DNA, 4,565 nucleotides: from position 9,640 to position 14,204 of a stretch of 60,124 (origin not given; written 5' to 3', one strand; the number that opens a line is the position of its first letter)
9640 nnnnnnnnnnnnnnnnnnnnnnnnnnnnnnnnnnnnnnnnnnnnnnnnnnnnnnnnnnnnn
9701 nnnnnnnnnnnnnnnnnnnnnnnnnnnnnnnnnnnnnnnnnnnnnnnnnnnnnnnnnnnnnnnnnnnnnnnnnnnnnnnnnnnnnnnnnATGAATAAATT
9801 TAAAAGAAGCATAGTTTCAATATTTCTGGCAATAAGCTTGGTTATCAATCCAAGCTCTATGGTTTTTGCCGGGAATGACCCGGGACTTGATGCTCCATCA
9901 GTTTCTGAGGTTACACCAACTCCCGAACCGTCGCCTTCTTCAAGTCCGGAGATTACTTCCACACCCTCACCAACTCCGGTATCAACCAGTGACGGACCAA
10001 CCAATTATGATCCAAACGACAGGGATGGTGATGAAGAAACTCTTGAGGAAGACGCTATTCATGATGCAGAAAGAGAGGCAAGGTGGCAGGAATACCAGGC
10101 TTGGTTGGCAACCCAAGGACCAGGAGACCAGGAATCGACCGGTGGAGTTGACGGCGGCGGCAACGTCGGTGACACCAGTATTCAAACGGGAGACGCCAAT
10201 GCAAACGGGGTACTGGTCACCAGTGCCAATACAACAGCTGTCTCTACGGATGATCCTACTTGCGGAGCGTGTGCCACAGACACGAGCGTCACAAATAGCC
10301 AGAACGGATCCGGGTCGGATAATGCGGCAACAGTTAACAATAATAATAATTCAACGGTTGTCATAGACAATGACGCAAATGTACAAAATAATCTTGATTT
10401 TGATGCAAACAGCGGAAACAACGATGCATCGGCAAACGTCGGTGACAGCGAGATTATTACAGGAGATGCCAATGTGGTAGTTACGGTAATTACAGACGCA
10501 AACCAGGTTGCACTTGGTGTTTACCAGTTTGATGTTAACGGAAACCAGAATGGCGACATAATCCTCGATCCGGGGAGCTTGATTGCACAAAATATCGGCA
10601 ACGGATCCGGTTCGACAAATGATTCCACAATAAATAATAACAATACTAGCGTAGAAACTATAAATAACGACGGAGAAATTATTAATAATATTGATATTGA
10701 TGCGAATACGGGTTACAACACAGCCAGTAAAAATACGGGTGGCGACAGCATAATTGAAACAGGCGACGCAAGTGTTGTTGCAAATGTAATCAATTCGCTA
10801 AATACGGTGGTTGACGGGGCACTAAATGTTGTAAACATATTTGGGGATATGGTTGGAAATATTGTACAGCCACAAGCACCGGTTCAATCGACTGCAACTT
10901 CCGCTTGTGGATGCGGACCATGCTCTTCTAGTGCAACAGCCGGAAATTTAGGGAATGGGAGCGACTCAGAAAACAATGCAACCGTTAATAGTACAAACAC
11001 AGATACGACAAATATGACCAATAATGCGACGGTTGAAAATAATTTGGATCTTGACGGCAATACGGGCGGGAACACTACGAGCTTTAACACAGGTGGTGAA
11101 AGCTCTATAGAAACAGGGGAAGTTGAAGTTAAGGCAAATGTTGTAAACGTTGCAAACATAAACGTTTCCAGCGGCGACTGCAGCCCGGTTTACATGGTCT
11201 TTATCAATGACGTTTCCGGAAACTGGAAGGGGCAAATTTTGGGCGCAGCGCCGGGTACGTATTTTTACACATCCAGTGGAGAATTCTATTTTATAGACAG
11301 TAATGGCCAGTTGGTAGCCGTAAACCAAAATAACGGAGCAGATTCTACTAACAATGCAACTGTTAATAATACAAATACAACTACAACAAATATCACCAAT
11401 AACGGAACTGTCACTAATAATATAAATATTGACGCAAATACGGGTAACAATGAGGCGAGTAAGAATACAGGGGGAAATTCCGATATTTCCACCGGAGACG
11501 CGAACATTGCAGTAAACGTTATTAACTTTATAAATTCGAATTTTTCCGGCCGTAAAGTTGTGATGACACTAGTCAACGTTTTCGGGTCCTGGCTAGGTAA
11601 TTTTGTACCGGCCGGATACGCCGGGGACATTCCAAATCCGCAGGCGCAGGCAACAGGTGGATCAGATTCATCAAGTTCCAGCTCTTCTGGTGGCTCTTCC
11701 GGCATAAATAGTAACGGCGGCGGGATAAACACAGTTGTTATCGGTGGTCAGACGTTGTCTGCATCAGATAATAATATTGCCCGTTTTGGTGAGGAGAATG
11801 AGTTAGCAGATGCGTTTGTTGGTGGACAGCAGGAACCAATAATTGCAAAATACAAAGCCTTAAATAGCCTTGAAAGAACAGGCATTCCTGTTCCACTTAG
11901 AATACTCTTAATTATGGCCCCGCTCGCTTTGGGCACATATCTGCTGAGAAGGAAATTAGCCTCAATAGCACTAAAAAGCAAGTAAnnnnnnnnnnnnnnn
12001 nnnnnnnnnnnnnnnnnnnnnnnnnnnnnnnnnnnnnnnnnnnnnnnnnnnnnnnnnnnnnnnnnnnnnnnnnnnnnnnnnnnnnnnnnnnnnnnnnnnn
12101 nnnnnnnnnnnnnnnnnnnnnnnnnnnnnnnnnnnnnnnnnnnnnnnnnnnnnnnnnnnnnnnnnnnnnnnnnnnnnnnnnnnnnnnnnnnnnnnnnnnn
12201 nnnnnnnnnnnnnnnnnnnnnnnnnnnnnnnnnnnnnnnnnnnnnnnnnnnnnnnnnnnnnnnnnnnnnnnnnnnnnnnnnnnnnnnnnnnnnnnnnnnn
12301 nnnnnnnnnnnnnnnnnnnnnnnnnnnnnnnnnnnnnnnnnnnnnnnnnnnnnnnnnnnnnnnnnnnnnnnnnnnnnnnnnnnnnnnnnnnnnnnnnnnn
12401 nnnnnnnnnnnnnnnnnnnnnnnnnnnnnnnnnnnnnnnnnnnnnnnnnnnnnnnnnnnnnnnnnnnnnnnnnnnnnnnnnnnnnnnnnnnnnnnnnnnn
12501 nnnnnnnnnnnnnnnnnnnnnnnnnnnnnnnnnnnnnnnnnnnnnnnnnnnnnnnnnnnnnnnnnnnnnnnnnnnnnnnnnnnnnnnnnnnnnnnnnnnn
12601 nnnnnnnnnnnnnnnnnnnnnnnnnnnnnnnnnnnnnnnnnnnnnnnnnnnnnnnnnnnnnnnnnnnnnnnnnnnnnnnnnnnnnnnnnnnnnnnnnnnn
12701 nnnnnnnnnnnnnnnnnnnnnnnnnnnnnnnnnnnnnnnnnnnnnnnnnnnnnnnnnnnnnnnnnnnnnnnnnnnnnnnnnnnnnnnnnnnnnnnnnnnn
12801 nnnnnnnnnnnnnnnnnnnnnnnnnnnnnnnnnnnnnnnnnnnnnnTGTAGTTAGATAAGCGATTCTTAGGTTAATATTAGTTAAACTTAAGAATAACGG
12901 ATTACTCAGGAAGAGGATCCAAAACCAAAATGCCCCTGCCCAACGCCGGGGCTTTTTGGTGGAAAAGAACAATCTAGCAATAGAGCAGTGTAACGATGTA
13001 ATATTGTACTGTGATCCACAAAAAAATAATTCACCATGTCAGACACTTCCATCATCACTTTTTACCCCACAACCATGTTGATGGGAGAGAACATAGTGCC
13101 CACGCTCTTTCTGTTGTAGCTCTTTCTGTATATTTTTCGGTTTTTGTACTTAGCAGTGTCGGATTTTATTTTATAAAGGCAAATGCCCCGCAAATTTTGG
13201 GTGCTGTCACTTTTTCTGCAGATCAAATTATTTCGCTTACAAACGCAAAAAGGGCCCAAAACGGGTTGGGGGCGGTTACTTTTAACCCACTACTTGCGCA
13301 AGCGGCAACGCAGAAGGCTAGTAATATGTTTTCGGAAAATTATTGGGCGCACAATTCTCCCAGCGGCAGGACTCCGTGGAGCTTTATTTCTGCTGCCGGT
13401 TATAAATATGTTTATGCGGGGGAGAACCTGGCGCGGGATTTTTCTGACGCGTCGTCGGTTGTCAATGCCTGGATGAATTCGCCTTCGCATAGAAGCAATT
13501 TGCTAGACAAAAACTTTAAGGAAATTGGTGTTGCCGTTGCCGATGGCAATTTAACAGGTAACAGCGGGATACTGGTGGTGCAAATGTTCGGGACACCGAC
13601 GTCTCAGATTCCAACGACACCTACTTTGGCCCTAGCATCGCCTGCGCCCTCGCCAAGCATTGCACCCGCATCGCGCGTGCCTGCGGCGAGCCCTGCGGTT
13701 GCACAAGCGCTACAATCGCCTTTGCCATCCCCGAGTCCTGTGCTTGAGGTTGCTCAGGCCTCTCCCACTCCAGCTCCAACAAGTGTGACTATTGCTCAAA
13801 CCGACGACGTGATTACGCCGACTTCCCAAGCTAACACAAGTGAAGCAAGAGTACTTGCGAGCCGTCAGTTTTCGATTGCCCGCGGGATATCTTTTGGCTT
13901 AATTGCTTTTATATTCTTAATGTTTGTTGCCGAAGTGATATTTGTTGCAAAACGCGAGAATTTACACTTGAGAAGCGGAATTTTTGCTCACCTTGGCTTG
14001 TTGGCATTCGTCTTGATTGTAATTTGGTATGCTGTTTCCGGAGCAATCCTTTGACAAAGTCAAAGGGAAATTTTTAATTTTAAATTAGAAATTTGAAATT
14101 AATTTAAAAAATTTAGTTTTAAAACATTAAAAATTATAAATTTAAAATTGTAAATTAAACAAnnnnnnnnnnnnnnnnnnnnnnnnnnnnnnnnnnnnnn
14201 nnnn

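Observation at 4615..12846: Surface-protein island with a dedicated sortase and non-LPXTG sorting motifs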

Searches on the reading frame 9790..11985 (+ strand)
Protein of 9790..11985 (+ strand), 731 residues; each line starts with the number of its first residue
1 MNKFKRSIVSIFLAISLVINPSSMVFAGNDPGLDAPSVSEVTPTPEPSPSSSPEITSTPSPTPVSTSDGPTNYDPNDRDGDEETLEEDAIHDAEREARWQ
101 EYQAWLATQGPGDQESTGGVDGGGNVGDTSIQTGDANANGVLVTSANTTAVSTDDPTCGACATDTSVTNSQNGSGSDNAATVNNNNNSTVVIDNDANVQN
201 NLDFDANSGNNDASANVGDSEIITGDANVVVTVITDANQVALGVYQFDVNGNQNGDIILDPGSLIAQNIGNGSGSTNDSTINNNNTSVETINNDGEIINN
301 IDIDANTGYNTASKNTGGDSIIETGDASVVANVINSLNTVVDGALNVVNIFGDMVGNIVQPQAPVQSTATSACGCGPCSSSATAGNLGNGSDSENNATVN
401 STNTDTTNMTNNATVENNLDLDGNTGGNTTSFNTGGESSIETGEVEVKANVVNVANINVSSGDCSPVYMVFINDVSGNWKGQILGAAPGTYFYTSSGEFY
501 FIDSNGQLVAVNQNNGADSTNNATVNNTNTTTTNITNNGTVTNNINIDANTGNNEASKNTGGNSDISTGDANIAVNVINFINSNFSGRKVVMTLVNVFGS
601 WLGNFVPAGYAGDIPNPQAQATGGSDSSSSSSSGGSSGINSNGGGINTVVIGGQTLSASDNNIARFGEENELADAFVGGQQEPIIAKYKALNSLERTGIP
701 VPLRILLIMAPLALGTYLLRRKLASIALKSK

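Call 3: search_protein_families(library=pfam, proteins=[window:9790-11985:+], max_evalue=0.01)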
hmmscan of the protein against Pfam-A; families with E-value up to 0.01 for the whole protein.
window:9790-11985:+ (731 aa): 0 families

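Call 4: search_protein_families(library=ncbifam, proteins=[window:9790-11985:+], max_evalue=0.01)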
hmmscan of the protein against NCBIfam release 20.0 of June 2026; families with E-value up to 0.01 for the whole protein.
window:9790-11985:+ (731 aa): 0 families

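Call 62: find_homologous_proteins(query=window:9790-11985:+, max_evalue=1e-20)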
Query window:9790-11985:+ (731 aa): 221 proteins with E <= 1e-20 among 8000 candidates; the best 120 are listed.
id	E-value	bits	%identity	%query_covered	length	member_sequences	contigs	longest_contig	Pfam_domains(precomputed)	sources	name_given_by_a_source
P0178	0.0e+0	1536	100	100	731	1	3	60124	-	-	-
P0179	0.0e+0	1179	79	100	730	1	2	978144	-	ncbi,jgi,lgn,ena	-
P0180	0.0e+0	1121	74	99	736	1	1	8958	-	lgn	-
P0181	4.2e-292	989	65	100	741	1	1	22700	-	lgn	-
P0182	7.6e-282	955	65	99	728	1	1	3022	-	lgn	-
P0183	1.6e-278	944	66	99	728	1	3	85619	-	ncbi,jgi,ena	-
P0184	2.2e-274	930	65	99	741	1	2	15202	-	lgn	-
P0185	1.4e-234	799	58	99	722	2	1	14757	-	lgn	-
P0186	4.0e-230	784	58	99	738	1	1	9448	-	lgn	-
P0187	1.4e-150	521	58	70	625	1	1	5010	-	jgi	jgi:hypothetical protein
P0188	1.3e-147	511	46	99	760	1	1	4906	-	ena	-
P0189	2.8e-143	497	54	68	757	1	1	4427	-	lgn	-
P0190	1.8e-141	491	46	83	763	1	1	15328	-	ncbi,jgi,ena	ncbi:MAG TPA: hypothetical protein VIK81_01420 [Patescibacteria group bacterium]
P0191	4.8e-141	490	56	67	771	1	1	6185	-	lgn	-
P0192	2.8e-139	484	45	84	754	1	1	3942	-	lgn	-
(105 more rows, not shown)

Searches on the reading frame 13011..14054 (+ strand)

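Call 3: search_protein_families(library=pfam, proteins=[window:13011-14054:+], max_evalue=0.01)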
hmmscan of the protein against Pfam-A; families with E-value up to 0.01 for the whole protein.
window:13011-14054:+ (347 aa): 1 family
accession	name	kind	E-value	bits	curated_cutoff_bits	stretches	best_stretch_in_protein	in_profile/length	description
PF00188.32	CAP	-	8.3e-21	75.4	21.1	1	75-192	2-116/117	Cysteine-rich secretory protein family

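Call 4: search_protein_families(library=ncbifam, proteins=[window:13011-14054:+], max_evalue=0.01)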
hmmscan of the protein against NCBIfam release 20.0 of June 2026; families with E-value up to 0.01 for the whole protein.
window:13011-14054:+ (347 aa): 2 families
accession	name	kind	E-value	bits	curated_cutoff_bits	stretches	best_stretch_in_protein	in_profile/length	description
TIGR02909.1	spore_YkwD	subfamily_domain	2.8e-32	111.3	171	1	71-193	6-125/127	uncharacterized protein, YkwD family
NF052539.1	DivAsocLipDalA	equivalog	1e-13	51.5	200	1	75-176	53-154/169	divisome-associated lipoprotein DalA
